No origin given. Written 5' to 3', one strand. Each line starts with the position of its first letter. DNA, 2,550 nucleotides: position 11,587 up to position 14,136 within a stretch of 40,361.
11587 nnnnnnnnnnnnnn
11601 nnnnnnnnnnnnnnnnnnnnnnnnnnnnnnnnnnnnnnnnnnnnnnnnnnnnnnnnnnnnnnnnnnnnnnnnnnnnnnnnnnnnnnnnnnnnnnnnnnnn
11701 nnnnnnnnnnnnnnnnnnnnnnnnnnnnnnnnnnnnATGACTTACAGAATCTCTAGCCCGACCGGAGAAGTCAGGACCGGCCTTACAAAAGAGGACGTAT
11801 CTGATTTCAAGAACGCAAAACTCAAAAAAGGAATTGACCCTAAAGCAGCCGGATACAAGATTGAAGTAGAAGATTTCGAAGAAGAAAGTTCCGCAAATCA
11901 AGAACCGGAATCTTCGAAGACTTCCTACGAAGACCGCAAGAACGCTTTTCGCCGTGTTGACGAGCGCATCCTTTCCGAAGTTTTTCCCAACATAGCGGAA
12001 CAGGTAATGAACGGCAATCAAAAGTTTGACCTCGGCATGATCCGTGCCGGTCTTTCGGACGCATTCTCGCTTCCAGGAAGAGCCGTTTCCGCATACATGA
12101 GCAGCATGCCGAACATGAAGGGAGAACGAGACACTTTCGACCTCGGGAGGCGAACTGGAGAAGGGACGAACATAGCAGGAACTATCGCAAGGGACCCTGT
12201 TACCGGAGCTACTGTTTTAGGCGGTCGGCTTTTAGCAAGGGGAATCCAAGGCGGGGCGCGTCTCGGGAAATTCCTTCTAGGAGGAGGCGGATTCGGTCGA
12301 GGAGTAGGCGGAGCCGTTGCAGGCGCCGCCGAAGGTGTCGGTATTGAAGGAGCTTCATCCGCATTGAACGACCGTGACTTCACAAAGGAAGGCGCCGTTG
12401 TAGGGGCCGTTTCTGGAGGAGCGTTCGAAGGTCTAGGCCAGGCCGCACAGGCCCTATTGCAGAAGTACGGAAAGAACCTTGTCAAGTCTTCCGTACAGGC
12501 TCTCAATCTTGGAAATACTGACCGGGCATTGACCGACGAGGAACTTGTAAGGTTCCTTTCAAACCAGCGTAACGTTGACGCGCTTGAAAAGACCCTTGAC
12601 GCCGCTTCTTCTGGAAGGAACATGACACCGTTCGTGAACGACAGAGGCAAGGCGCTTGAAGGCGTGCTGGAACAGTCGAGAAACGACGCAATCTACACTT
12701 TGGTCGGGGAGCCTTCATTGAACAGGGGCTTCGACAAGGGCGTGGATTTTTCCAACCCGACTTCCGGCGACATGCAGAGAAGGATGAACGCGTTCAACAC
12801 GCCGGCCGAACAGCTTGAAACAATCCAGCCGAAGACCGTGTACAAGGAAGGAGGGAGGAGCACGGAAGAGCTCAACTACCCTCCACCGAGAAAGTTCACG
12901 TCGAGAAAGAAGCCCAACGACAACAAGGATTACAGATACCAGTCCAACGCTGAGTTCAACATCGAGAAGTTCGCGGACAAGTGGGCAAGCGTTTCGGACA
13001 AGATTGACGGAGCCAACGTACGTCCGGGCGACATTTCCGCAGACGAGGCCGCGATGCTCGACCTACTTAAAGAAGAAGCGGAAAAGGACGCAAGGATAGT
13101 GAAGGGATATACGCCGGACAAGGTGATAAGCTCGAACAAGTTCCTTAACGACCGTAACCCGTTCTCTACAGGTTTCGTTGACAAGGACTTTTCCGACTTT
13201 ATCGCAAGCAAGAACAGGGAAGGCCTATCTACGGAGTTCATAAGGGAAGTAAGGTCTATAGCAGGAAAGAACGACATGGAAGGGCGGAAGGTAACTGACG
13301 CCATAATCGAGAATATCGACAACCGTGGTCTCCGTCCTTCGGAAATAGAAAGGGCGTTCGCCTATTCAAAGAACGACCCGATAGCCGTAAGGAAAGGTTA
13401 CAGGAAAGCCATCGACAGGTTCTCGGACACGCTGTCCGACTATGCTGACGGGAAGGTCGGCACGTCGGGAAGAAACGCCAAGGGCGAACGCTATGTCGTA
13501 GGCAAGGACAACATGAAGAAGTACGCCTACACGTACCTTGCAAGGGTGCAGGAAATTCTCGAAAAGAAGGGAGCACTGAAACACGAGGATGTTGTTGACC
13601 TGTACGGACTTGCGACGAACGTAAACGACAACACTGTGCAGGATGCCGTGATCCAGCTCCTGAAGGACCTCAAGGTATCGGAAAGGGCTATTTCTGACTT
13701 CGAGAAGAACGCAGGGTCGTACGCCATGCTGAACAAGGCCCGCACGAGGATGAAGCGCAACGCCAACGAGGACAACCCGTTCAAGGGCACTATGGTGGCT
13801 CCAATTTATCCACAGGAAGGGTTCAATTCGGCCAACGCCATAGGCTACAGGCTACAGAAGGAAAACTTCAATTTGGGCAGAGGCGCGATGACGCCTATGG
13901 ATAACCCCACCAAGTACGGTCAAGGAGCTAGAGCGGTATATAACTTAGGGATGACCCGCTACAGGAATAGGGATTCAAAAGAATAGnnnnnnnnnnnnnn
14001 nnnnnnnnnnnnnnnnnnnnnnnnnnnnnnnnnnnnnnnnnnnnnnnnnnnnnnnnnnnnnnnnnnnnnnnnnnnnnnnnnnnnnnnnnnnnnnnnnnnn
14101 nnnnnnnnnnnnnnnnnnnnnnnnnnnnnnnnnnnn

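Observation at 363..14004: Four exact copies of the 11-mer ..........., all on the + strand at late-gene boundaries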

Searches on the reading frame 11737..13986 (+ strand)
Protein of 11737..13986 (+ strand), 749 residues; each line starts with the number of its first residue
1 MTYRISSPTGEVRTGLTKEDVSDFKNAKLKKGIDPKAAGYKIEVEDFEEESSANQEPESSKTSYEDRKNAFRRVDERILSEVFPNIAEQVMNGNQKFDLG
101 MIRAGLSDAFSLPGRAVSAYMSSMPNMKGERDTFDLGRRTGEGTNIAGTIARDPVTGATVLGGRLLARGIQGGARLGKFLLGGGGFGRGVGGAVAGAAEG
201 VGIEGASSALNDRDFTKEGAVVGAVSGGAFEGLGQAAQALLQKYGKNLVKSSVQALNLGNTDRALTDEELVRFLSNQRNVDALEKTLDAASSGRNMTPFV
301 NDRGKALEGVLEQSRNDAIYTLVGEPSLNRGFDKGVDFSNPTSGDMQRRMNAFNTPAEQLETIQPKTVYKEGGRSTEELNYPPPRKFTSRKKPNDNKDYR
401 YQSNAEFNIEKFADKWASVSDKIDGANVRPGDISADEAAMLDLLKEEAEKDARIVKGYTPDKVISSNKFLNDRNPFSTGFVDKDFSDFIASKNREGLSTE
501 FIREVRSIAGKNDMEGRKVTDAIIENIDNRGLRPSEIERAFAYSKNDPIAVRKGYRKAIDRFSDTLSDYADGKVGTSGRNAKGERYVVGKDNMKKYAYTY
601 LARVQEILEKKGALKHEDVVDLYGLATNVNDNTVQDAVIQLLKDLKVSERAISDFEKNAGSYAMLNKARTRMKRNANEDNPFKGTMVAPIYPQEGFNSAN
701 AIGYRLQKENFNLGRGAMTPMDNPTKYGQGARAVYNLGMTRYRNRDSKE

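Call 9: search_protein_families(library=phrogs, proteins=[window:11737-13986:+])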
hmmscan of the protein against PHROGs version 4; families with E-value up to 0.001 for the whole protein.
window:11737-13986:+ (749 aa): 0 families

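Call 26: find_related_loci(query=window:11737-13986:+, collection=viral_contigs, flank=10000)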
Query window:11737-13986:+ (749 aa) in viral_contigs; peptide patterns used: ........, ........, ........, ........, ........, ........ (x = any residue, [..] = any of these).
2 stretches matched a pattern; 1 encode a relative of the query (tblastn E <= 1e-3); 1 distinct loci.
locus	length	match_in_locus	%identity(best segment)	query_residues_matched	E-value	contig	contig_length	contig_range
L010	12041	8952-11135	51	1-739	0e+0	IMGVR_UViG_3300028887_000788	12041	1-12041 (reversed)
